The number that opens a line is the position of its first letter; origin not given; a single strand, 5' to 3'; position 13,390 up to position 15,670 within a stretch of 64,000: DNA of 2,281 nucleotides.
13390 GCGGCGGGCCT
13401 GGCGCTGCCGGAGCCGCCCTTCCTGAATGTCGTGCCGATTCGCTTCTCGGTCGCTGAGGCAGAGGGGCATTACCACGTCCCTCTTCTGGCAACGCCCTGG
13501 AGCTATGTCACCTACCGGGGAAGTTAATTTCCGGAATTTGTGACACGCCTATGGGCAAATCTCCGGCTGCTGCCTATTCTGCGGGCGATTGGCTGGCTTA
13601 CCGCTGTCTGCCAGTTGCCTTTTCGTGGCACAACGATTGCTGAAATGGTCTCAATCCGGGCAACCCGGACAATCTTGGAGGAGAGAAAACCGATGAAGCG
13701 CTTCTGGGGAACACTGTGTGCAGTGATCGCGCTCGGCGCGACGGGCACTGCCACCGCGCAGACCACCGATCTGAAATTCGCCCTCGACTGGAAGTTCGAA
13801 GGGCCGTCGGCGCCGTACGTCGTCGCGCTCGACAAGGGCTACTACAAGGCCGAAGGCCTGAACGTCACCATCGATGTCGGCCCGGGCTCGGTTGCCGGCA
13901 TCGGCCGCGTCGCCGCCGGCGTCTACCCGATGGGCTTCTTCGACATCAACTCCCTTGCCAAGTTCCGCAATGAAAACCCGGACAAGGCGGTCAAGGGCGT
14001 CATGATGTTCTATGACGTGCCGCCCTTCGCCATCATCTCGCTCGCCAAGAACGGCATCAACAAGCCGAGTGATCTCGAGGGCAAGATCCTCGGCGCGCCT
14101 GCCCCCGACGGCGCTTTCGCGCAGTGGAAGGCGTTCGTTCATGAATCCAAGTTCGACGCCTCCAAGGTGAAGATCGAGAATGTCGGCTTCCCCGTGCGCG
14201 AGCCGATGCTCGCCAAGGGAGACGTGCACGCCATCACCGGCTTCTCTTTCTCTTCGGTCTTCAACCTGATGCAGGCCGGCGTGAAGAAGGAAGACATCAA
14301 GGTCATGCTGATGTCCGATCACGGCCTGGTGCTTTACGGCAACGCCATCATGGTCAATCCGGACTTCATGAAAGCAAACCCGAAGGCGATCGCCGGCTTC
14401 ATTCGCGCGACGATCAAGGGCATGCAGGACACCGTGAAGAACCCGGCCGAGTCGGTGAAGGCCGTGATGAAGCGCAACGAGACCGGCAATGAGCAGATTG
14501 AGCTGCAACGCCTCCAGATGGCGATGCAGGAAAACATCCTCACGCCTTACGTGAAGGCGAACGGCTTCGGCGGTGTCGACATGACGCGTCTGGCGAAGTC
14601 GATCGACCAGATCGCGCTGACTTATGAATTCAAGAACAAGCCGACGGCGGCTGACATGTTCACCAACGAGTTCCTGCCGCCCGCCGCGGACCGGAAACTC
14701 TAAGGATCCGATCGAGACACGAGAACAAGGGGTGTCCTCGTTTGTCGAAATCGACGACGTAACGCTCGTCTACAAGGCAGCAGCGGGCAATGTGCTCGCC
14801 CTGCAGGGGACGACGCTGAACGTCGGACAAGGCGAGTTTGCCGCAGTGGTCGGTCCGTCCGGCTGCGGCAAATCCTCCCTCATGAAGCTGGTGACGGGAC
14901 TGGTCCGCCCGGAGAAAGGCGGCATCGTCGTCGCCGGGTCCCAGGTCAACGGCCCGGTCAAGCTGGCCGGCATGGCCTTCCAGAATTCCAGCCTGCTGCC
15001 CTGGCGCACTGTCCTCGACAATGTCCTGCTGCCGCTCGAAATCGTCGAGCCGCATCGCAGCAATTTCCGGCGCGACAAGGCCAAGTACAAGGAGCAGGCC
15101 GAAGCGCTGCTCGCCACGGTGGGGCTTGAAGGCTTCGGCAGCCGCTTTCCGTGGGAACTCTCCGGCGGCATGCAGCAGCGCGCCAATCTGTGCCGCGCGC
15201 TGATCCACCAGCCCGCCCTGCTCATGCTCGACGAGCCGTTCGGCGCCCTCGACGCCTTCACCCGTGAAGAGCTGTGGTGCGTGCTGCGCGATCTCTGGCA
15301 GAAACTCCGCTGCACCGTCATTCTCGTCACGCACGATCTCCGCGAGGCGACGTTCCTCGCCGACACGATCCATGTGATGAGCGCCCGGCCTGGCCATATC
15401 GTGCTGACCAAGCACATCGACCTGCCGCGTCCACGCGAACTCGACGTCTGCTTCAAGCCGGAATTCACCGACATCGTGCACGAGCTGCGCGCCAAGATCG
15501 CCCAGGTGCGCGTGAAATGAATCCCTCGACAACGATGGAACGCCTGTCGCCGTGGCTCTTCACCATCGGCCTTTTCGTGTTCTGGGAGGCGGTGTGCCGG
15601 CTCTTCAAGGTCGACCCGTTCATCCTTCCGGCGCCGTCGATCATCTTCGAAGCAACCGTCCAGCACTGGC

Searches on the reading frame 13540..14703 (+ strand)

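Call 53: search_protein_families(library=pfam, proteins=[window:13540-14703:+], max_evalue=0.001)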
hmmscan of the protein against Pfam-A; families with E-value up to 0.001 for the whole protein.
window:13540-14703:+ (387 aa): 1 family
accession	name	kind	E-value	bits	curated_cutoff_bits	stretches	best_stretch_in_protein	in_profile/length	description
PF09084.16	NMT1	-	1.3e-36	127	20.5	1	91-304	5-215/216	NMT1/THI5 like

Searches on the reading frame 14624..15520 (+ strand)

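Call 53: search_protein_families(library=pfam, proteins=[window:14624-15520:+], max_evalue=0.001)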
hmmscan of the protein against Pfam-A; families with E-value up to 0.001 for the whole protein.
window:14624-15520:+ (298 aa): 4 families
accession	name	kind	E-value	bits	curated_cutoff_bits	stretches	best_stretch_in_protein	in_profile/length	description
PF00005.33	ABC_tran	-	2.6e-29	103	25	1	60-206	1-136/137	ABC transporter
PF13304.12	AAA_21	-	3.4e-06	27.8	27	0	176-239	235-300/304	AAA domain, putative AbiEii toxin, Type IV TA system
PF13191.12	AAA_16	-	0.00033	21.6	32.6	1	68-226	22-161/167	AAA ATPase domain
PF20703.3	nSTAND1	-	0.00085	19.5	27.1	0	67-88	30-51/379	Novel STAND NTPase 1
